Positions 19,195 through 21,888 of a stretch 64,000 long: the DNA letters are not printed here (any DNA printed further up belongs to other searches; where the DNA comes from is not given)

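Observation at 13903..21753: Tandem array of three ~800-aa paralogs with a PilX/GspK-type pseudopilin N-terminus and no assembly machinery nearby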

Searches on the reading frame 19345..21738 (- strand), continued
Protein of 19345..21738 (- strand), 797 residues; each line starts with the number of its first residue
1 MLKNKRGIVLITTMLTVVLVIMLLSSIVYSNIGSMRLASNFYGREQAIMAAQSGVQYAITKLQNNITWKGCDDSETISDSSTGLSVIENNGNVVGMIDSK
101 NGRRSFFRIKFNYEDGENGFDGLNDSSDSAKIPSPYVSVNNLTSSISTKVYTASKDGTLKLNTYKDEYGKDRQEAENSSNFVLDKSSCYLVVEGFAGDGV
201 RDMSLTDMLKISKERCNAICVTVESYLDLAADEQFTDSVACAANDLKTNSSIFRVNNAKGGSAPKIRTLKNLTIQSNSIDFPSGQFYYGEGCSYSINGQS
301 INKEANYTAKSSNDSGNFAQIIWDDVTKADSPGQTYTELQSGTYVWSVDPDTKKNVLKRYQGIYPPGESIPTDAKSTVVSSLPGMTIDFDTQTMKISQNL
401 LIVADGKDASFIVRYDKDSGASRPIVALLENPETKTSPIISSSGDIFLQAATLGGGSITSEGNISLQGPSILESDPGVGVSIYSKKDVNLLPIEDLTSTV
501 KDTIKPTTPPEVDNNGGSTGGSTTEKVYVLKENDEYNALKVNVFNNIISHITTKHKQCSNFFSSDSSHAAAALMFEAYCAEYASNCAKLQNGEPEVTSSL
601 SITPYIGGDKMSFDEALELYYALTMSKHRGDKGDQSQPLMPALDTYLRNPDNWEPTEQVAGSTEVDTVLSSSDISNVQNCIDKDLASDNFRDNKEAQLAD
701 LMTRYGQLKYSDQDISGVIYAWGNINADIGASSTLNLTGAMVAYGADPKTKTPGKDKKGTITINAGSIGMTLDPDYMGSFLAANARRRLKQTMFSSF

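Call 47: search_solved_structures(query=A5, max_evalue=1, show_alignments=3)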
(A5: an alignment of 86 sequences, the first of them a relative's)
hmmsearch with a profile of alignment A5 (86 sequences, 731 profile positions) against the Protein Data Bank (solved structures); distinct sequences matched with E-value up to 1: 1.
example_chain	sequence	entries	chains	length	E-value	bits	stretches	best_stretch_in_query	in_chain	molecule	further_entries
7zpf_A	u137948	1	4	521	0.034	15.9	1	267-368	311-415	Aip56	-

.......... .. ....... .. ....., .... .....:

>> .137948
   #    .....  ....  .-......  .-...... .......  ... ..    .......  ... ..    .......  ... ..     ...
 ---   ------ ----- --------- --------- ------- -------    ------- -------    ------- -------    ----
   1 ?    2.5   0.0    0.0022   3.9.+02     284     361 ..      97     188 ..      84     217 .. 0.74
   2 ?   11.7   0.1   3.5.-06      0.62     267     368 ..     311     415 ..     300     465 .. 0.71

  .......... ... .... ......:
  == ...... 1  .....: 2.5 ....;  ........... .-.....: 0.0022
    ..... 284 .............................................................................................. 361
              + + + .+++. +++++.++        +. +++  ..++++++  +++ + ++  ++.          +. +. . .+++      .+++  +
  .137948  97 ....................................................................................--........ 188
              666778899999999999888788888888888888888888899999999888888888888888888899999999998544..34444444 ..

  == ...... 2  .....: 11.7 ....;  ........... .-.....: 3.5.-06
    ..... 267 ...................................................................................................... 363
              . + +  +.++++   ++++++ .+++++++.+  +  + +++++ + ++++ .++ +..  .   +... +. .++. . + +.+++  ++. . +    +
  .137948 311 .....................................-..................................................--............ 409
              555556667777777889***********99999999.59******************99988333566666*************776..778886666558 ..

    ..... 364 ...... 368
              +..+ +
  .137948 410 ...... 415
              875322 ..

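Call 52: predict_structure(protein=window:19345-21738:-)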
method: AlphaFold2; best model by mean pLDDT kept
length: 797 residues; sequences in the alignment: 1
mean_pLDDT: 34.1   pTM: 0.23
mean pLDDT of the five models: 34.1, 28.1, 25.7, 25.5, 25.0
residues with pLDDT >= 90: 0; 70-90: 6; 50-70: 18; < 50: 773
segments of 3 or more residues with pLDDT < 50: 28-797
pLDDT, mean of each block of 10 residues (from residue 1): 59 70 54 40 40 37 30 32 37 38 37 34 33 33 34 40 41 41 38 37 38 41 35 35 35 34 31 33 29 32 29 26 29 30 31 33 32 27 31 31 32 35 29 30 28 29 28 24 24 31 30 29 28 32 33 35 36 39 39 34 31 38 35 33 32 30 25 30 32 32 31 30 35 34 35 36 35 38 33 32
secondary structure, 60 per line:
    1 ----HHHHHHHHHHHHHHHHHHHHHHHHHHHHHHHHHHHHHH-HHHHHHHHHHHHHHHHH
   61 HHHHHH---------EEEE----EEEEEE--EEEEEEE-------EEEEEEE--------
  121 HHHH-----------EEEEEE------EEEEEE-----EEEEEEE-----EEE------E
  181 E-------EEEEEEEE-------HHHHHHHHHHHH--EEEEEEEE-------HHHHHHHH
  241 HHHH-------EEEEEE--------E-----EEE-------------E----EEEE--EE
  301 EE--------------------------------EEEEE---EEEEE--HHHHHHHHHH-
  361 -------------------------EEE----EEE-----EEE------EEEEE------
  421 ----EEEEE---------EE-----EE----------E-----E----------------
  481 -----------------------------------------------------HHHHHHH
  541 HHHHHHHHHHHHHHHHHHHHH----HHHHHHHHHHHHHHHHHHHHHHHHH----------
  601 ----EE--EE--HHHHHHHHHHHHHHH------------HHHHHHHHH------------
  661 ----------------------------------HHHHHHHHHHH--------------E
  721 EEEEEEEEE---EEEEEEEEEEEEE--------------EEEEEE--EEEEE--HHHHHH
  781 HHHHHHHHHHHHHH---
elements in order (helices of 4 or more, strands of 3 or more residues): H5-42 H44-66 E76-79 E84-89 E92-98 E106-112 H121-124 E136-141 E148-153 E159-165 E171-173 E189-196 H204-215 E218-225 H233-244 E252-257 E272-274 E293-296 E299-302 E335-339 E343-347 H350-359 E386-388 E393-395 E401-403 E410-414 E425-429 H534-561 H566-590 H613-627 H640-648 H695-705 E720-729 E733-745 E760-765 E768-772 H775-794

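Call 53: search_protein_families(library=pfam, proteins=[L004:9393-9863:-, L001:12139-12609:+, L009:12228-12695:+, L004:8612-9397:-, L001:12636-13406:+, L009:12695-13486:+, L004:10001-12310:+, L001:10001-12154:+], max_evalue=1)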
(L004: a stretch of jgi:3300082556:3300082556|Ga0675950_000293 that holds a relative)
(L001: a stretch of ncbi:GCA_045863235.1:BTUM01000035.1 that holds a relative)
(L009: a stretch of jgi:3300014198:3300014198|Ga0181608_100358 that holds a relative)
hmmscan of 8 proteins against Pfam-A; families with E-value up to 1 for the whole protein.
L004:9393-9863:- (156 aa): 1 family
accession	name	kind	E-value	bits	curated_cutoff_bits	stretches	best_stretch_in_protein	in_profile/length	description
PF07963.17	N_methyl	-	0.012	15.7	21.2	1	6-28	4-26/27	Prokaryotic N-terminal methylation motif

L001:12139-12609:+ (157 aa): 1 family
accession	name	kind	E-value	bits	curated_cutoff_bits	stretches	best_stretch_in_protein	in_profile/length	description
PF07963.17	N_methyl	-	0.0019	18.2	21.2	1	10-33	3-26/27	Prokaryotic N-terminal methylation motif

L009:12228-12695:+ (156 aa): 5 families
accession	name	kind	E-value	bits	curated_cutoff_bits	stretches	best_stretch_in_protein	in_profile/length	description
PF04260.17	DUF436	-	0.0059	16.7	25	1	92-128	107-143/171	Protein of unknown function (DUF436)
PF07963.17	N_methyl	-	0.053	13.6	21.2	1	2-25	3-26/27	Prokaryotic N-terminal methylation motif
PF25339.1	C2_C2CD3_N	-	0.091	13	27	0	119-135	30-46/145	N-terminal C2 domain of C2CD3 protein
PF12892.13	FctA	-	0.094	13.9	22.1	1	71-145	52-103/120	Spy0128-like isopeptide containing domain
PF02203.21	TarH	-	0.1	12.9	25.2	1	12-59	13-60/177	Tar ligand binding domain homologue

L004:8612-9397:- (261 aa): 1 family
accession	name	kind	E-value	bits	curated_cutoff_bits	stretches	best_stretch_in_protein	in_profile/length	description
PF07963.17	N_methyl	-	0.00024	21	21.2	1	6-28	4-26/27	Prokaryotic N-terminal methylation motif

L001:12636-13406:+ (257 aa): 0 families

L009:12695-13486:+ (264 aa): 1 family
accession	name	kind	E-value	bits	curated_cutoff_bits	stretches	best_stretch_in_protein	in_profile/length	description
PF07963.17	N_methyl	-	0.0044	17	21.2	1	1-26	1-26/27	Prokaryotic N-terminal methylation motif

L004:10001-12310:+ (770 aa): 0 families

L001:10001-12154:+ (718 aa): 0 families

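Call 54: search_protein_families(library=ncbifam, proteins=[window:19345-21738:-, L004:9393-9863:-, L004:8612-9397:-, L004:10001-12310:+], max_evalue=1)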
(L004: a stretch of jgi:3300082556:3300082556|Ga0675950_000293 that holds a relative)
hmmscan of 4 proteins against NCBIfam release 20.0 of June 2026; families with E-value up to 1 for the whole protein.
window:19345-21738:- (797 aa): 2 families
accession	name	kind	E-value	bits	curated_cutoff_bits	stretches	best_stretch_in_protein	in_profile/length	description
NF037980.1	T2SS_GspK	equivalog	1.4e-05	24.8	130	1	6-64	2-60/307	type II secretion system minor pseudopilin GspK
NF041014.1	pilin_ComGG_2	equivalog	0.036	14.7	40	0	4-61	2-55/101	competence type IV pilus minor pilin ComGG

L004:9393-9863:- (156 aa): 6 families
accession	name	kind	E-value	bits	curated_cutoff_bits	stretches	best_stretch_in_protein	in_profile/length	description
NF047828.1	T3SSXpsI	equivalog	1.8e-05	24.8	150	1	8-153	3-129/132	type II secretion system protein XpsI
TIGR02598.1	TIGR02598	subfamily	4.6e-05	23.6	51.4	1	8-134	1-126/151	Verru_Chthon cassette protein B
TIGR01707.1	gspI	equivalog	0.00016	22.1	44.35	1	8-66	1-55/101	type II secretion system minor pseudopilin GspI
NF041013.1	T4P_ComGE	equivalog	0.0025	17.9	49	1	8-58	5-55/83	competence type IV pilus minor pilin ComGE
NF007848.0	PRK10557.1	equivalog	0.0025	17.1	120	1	3-29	7-33/192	prepilin peptidase-dependent protein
TIGR02523.1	type_IV_pilV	equivalog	0.04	14.4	52.2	1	7-58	2-53/139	type IV pilus modification protein PilV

L004:8612-9397:- (261 aa): 7 families
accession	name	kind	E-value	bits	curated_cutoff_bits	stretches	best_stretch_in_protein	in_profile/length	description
NF041002.1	pilin_ComGF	equivalog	0.0018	18.5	80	1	7-36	2-31/139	competence type IV pilus minor pilin ComGF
TIGR02532.1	IV_pilin_GFxxxE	domain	0.0035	17.1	16.3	1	6-28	1-23/24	prepilin-type N-terminal cleavage/methylation domain-containing protein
NF047828.1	T3SSXpsI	equivalog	0.13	12.2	150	1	7-59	2-51/132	type II secretion system protein XpsI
NF040982.1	ComGD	equivalog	0.16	12.4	70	1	7-34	2-29/139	competence type IV pilus minor pilin ComGD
TIGR01707.1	gspI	equivalog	0.16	12.4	44.35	1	8-83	1-73/101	type II secretion system minor pseudopilin GspI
NF007848.0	PRK10557.1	equivalog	0.24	10.7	120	1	4-28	8-33/192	prepilin peptidase-dependent protein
NF041013.1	T4P_ComGE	equivalog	0.49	10.5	49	1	7-31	4-26/83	competence type IV pilus minor pilin ComGE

L004:10001-12310:+ (770 aa): 0 families

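Call 59: search_protein_families(library=pfam, proteins=[L017:7798-9528:+, L033:12829-14040:-, L034:19151-20737:-, L044:10695-12125:+, L054:17881-19017:+], max_evalue=0.001)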
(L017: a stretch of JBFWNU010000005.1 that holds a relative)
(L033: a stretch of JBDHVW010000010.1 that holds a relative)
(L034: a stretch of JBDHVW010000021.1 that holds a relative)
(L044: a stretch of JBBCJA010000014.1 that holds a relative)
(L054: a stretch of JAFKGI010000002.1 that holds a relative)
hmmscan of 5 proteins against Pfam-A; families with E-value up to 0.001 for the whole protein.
L017:7798-9528:+ (577 aa): 3 families
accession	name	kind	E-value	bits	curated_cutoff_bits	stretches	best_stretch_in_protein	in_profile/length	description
PF00482.28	T2SSF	-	8.5e-40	136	25.2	2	244-364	1-123/125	Type II secretion system (T2SS), protein F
PF00498.31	FHA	-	1.1e-25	90.3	20.7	2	42-107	2-67/67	FHA domain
PF16697.10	Yop-YscD_cpl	-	1.2e-12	48.3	33.2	2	130-213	8-89/94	Inner membrane component of T3SS, cytoplasmic domain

L033:12829-14040:- (404 aa): 1 family
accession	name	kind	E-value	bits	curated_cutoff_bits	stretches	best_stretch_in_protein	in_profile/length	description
PF00482.28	T2SSF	-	2.3e-55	186.4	25.2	2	274-396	1-125/125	Type II secretion system (T2SS), protein F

L034:19151-20737:- (529 aa): 1 family
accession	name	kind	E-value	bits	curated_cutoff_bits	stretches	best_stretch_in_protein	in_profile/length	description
PF00482.28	T2SSF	-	2.2e-52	176.7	25.2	2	195-318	1-125/125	Type II secretion system (T2SS), protein F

L044:10695-12125:+ (477 aa): 1 family
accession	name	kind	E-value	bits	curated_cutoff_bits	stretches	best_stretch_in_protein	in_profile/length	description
PF00482.28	T2SSF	-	1e-34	119.7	25.2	2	143-265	1-125/125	Type II secretion system (T2SS), protein F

L054:17881-19017:+ (379 aa): 1 family
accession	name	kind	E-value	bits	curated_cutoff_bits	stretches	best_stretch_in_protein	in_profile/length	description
PF00482.28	T2SSF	-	6.1e-45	152.7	25.2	2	52-173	3-125/125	Type II secretion system (T2SS), protein F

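Call 62: find_encoding_contigs(protein=P0093, flank=10000, max_places=1)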
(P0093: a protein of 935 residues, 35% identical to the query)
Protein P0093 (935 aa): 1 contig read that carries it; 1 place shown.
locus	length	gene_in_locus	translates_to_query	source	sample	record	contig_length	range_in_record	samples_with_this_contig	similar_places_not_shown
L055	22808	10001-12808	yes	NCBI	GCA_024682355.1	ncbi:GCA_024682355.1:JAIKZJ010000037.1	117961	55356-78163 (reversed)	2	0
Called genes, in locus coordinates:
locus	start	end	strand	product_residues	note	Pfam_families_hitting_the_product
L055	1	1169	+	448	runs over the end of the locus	PF02347:GDC-P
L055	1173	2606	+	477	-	PF02347:GDC-P, PF00155:Aminotran_1_2 (weak), PF00266:Aminotran_5, PF21478:GcvP2_C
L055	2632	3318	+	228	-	PF21948:LplA-B_cat, PF03099:BPL_LplA_LipB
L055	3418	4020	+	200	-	PF00625:Guanylate_kin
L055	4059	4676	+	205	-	PF19789:DUF6273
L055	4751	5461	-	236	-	PF13489:Methyltransf_23, PF08241:Methyltransf_11, PF08242:Methyltransf_12, PF13649:Methyltransf_25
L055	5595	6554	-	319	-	PF00535:Glycos_transf_2, PF10111:Glyco_tranf_2_2 (faint), PF13641:Glyco_tranf_2_3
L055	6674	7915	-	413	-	PF01702:TGT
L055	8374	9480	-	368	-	PF00266:Aminotran_5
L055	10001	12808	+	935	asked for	-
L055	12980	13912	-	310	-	PF00294:PfkB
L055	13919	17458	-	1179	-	PF00069:Pkinase, PF07714:PK_Tyr_Ser-Thr, PF13620:CarboxypepD_reg (faint), PF08308:PEGA (faint)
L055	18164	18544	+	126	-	-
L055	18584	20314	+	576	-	PF00654:Voltage_CLC, PF00571:CBS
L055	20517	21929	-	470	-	PF02878:PGM_PMM_I, PF02879:PGM_PMM_II, PF02880:PGM_PMM_III, PF00408:PGM_PMM_IV (weak)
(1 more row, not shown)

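Call 63: find_encoding_contigs(protein=P0079, flank=10000, max_places=1)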
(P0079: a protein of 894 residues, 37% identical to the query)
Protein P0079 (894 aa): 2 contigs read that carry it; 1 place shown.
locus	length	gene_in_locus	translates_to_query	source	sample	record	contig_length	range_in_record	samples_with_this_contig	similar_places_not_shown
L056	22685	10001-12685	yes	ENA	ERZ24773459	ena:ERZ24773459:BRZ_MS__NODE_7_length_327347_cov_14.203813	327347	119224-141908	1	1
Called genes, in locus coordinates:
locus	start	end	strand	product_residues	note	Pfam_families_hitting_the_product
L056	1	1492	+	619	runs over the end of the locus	PF24898:GGDEF_GdpP (faint), PF01590:GAF (weak), PF13185:GAF_2 (faint), PF13492:GAF_3, PF00990:GGDEF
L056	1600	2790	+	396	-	PF01420:Methylase_S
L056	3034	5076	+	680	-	PF02922:CBM_48, PF00128:Alpha-amylase, PF02806:Alpha-amylase_C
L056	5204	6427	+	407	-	PF00155:Aminotran_1_2, PF12897:Asp_aminotransf (weak)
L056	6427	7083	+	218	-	-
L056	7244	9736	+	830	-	-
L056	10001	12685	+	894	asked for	-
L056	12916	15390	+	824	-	-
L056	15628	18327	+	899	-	-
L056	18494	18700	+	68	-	-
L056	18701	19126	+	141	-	-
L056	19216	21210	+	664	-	-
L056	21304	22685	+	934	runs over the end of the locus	-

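Call 64: predict_structure(alignment_id=A5)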
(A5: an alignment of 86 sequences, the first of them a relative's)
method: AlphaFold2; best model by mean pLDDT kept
length: 797 residues; sequences in the alignment: 86
mean_pLDDT: 85.9   pTM: 0.74
mean pLDDT of the five models: 85.9, 85.8, 85.1, 84.8, 84.0
residues with pLDDT >= 90: 392; 70-90: 310; 50-70: 71; < 50: 24
segments of 3 or more residues with pLDDT < 50: 509-523, 660-663
pLDDT, mean of each block of 10 residues (from residue 1): 63 88 79 73 90 94 87 67 86 91 91 89 87 93 88 92 89 88 92 92 87 80 92 75 96 86 88 92 92 87 84 88 90 91 95 94 89 91 93 95 92 92 94 86 97 94 95 92 97 90 67 39 66 90 92 83 88 88 86 70 56 89 71 63 90 78 62 84 89 91 88 94 96 93 95 92 96 80 70 91
secondary structure, 60 per line:
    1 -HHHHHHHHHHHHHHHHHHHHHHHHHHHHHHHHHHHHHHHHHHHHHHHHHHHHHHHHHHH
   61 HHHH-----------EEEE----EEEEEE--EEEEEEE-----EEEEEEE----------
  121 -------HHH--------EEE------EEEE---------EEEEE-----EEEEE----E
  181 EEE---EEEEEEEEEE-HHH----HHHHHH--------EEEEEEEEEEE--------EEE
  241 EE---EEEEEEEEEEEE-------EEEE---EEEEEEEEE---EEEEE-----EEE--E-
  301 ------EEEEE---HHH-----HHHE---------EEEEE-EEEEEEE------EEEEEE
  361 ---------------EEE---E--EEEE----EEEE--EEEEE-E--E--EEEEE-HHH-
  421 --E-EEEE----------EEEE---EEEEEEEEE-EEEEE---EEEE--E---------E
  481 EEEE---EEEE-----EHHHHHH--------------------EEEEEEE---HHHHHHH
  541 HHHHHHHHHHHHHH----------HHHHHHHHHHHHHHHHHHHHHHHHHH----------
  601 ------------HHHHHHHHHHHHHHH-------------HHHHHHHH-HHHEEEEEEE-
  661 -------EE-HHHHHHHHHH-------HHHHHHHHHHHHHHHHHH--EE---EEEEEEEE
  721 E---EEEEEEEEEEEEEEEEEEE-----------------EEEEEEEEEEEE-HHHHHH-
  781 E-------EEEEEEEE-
elements in order (helices of 4 or more, strands of 3 or more residues): H2-64 E76-79 E84-89 E92-98 E104-110 E139-141 E148-151 E161-165 E171-175 E180-183 E187-196 H205-210 E219-229 E238-242 E246-257 E265-268 E272-280 E284-288 E294-296 E307-311 E336-340 E342-348 E355-360 E376-378 E385-388 E393-396 E399-403 E411-415 E425-428 E439-442 E446-454 E456-460 E464-467 E480-484 E488-491 H498-503 E524-530 H534-554 H565-590 H613-627 H641-648 E653-659 H671-680 H688-705 E713-721 E725-743 E761-772 H774-779 E789-796
